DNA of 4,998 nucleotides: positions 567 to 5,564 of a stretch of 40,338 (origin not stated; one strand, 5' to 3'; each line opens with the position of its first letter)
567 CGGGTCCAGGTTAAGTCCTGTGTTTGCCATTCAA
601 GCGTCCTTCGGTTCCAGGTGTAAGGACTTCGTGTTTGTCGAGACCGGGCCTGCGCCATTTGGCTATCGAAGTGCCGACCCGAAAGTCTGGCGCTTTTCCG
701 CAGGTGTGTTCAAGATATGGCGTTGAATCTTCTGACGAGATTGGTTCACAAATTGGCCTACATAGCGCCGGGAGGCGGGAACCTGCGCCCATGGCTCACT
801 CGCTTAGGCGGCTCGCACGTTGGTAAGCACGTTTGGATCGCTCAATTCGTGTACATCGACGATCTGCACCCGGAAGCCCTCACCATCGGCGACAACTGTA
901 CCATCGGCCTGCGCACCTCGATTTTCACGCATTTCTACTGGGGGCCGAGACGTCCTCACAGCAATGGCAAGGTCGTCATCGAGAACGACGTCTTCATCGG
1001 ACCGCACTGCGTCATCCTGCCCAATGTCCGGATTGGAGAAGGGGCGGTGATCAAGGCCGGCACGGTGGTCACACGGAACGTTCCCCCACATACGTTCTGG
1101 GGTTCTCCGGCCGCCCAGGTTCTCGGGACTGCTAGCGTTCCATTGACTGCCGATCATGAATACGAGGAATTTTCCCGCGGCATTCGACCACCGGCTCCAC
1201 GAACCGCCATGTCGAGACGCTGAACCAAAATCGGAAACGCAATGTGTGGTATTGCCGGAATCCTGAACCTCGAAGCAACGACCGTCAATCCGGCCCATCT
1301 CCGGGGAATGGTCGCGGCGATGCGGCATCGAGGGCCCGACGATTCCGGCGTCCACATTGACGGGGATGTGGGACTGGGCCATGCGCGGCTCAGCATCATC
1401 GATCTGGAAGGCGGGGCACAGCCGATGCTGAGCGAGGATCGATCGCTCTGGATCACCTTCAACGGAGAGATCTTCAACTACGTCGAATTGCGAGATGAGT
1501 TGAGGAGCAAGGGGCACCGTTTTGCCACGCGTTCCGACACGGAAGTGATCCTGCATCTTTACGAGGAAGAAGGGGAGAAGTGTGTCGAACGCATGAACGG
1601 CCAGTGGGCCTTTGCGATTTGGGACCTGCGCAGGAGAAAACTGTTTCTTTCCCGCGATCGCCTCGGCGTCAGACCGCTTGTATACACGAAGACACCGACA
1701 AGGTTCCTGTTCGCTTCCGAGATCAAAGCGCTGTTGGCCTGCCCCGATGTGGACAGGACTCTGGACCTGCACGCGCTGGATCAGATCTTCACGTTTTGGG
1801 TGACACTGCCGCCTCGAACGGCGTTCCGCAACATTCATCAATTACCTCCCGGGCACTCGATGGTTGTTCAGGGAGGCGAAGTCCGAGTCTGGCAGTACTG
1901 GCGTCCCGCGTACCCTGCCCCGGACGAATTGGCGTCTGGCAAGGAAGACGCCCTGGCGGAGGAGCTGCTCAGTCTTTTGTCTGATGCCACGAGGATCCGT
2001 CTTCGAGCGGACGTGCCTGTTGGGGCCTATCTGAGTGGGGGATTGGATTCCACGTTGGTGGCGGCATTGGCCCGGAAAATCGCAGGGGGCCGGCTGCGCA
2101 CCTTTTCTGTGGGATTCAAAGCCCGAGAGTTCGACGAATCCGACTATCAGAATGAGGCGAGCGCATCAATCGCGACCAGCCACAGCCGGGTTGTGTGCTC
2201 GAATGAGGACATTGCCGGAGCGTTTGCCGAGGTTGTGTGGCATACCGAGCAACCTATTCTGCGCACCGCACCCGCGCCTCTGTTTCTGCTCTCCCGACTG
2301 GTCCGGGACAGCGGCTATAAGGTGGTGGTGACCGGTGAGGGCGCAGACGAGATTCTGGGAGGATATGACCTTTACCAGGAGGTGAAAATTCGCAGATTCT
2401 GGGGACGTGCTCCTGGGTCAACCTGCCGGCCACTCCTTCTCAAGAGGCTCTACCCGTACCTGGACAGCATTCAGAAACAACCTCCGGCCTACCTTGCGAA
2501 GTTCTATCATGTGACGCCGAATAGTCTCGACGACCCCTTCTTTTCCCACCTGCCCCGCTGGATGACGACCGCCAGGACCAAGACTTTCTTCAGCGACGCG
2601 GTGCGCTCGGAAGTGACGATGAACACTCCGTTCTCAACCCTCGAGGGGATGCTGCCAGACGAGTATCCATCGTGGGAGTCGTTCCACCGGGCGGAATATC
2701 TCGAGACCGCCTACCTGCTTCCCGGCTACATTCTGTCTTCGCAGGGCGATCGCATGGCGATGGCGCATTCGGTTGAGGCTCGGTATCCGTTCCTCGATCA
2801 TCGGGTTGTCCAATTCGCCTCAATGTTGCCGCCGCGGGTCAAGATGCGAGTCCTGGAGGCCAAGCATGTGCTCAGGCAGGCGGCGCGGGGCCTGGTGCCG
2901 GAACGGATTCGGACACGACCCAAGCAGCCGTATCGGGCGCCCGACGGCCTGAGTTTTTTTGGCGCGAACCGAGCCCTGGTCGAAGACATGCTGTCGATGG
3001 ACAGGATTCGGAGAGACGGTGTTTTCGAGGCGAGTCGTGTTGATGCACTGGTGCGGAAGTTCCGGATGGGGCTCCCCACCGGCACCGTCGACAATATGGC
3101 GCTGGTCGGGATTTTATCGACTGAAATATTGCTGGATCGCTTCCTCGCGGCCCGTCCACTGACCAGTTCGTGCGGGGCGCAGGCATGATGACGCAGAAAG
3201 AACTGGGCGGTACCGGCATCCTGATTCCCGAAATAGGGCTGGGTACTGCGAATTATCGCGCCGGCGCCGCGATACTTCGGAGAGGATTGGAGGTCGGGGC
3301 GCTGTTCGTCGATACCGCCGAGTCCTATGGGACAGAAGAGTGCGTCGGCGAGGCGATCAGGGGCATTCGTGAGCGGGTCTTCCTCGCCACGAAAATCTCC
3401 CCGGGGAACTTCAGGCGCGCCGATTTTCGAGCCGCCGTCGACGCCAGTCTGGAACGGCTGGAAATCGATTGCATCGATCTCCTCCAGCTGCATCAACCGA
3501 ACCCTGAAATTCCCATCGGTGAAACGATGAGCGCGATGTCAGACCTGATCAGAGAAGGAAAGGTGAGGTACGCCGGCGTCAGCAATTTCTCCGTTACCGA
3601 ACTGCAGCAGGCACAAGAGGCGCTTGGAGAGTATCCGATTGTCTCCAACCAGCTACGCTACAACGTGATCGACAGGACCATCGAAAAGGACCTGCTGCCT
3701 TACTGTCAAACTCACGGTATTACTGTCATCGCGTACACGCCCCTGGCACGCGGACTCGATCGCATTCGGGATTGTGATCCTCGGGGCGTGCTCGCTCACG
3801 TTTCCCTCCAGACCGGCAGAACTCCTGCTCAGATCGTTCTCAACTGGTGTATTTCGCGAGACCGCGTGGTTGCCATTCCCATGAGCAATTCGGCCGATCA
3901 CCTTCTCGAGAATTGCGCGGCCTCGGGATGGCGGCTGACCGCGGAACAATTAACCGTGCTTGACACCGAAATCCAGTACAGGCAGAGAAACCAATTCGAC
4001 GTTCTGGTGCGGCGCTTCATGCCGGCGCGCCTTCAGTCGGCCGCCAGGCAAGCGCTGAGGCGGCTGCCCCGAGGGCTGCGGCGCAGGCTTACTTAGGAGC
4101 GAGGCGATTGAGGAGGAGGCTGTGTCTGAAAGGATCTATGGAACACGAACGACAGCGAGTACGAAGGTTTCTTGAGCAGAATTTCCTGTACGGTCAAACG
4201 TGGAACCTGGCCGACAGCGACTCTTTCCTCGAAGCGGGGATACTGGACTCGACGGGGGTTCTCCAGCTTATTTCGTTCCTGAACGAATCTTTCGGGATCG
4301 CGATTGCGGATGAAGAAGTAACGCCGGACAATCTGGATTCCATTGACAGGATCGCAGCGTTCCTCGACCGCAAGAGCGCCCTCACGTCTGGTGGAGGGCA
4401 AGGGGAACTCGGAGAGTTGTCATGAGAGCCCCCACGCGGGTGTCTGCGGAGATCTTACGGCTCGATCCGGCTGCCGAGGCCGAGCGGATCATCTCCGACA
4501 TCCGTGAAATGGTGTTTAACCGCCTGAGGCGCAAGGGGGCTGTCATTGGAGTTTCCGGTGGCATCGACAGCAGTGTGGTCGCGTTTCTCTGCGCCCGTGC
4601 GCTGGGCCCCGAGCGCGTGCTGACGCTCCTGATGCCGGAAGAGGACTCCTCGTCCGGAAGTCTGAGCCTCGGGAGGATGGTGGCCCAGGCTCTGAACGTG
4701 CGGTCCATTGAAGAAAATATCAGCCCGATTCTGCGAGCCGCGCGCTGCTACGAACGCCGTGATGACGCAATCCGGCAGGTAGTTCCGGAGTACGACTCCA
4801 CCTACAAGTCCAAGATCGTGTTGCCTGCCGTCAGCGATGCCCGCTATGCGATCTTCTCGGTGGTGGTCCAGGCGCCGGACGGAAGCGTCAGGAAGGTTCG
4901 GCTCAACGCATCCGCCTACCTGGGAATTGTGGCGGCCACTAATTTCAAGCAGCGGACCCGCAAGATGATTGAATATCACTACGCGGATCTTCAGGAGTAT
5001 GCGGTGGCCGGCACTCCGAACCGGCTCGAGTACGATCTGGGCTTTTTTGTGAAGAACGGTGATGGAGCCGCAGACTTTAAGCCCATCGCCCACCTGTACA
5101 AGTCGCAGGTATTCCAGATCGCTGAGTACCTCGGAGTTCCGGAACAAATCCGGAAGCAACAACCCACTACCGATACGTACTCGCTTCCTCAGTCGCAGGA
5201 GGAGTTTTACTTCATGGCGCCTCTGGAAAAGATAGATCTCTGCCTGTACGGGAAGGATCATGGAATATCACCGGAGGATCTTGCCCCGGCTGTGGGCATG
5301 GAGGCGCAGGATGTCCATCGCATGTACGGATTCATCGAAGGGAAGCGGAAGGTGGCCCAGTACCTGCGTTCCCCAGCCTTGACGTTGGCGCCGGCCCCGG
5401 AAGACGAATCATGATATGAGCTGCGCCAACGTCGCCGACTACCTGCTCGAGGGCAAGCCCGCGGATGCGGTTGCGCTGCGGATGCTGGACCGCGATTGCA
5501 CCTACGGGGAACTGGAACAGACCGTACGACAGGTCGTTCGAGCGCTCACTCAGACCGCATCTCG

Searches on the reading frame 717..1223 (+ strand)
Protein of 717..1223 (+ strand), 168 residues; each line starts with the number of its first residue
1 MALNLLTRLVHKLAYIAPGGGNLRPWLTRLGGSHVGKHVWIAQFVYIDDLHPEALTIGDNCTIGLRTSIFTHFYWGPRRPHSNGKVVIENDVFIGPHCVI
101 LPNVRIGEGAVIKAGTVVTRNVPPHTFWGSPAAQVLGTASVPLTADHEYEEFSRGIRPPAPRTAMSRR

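Call 60: search_protein_families(library=pfam, proteins=[window:717-1223:+], max_evalue=0.0001)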
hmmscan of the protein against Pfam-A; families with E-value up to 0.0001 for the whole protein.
window:717-1223:+ (168 aa): 3 families
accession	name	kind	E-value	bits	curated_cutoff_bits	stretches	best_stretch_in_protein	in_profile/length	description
PF00132.30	Hexapep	-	2.6e-14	52.6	27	1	86-120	2-36/36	Bacterial transferase hexapeptide (six repeats)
PF14602.12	Hexapep_2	-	5.1e-11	42.5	27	1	86-120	2-34/34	Hexapeptide repeat of succinyl-transferase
PF25084.1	LbH_EIF2B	-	1.2e-05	25.7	54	1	34-122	17-97/105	EIF2B subunit epsilon LbH domain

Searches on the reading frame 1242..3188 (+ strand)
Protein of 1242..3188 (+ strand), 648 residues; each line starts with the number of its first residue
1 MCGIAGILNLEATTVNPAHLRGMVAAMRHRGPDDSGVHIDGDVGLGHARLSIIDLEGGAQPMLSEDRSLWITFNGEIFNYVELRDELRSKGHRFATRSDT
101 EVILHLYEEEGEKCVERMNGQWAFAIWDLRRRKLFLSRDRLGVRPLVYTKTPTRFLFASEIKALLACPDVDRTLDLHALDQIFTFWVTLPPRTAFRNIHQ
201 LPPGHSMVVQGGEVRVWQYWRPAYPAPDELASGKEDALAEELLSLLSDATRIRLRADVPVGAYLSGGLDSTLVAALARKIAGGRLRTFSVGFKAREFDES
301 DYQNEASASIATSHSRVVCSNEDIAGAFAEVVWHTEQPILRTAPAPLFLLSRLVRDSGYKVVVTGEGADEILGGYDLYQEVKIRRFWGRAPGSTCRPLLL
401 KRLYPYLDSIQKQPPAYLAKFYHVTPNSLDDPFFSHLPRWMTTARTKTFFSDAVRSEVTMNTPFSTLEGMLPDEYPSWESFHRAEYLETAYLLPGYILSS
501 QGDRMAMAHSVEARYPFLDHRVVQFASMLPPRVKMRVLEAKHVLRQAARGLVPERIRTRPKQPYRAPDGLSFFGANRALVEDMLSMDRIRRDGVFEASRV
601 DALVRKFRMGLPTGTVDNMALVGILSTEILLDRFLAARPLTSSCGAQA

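Call 60: search_protein_families(library=pfam, proteins=[window:1242-3188:+], max_evalue=0.0001)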
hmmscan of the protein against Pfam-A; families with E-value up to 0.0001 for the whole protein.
window:1242-3188:+ (648 aa): 3 families
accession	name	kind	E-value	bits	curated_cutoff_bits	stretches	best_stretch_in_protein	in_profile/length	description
PF00733.27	Asn_synthase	-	2.6e-93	314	21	1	242-609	2-333/354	Asparagine synthase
PF13537.11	GATase_7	-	2.1e-49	167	25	1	47-166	1-123/123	Glutamine amidotransferase domain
PF13522.11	GATase_6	-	2.1e-45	154.3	27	1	32-160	1-130/130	Glutamine amidotransferase domain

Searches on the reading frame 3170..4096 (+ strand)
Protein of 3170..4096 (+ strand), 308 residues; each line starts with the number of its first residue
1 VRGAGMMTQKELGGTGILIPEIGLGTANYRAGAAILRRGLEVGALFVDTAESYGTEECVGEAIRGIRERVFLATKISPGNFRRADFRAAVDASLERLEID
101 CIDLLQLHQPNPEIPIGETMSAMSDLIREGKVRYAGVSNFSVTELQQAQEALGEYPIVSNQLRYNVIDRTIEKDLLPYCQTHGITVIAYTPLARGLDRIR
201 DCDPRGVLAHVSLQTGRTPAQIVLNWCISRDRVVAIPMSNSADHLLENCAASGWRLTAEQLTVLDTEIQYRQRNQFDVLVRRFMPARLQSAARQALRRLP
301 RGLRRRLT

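Call 60: search_protein_families(library=pfam, proteins=[window:3170-4096:+], max_evalue=0.0001)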
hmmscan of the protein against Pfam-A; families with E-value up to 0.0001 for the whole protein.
window:3170-4096:+ (308 aa): 1 family
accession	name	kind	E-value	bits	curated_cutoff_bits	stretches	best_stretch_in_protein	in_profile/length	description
PF00248.27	Aldo_ket_red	-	5.6e-54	183.6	24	1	27-265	7-287/291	Aldo/keto reductase family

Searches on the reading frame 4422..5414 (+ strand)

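Call 60: search_protein_families(library=pfam, proteins=[window:4422-5414:+], max_evalue=0.0001)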
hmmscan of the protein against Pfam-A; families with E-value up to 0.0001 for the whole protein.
window:4422-5414:+ (330 aa): 1 family
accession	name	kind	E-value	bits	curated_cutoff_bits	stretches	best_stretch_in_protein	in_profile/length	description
PF02540.23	NAD_synthase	-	9.4e-46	156.3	21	2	170-305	99-232/242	NAD synthase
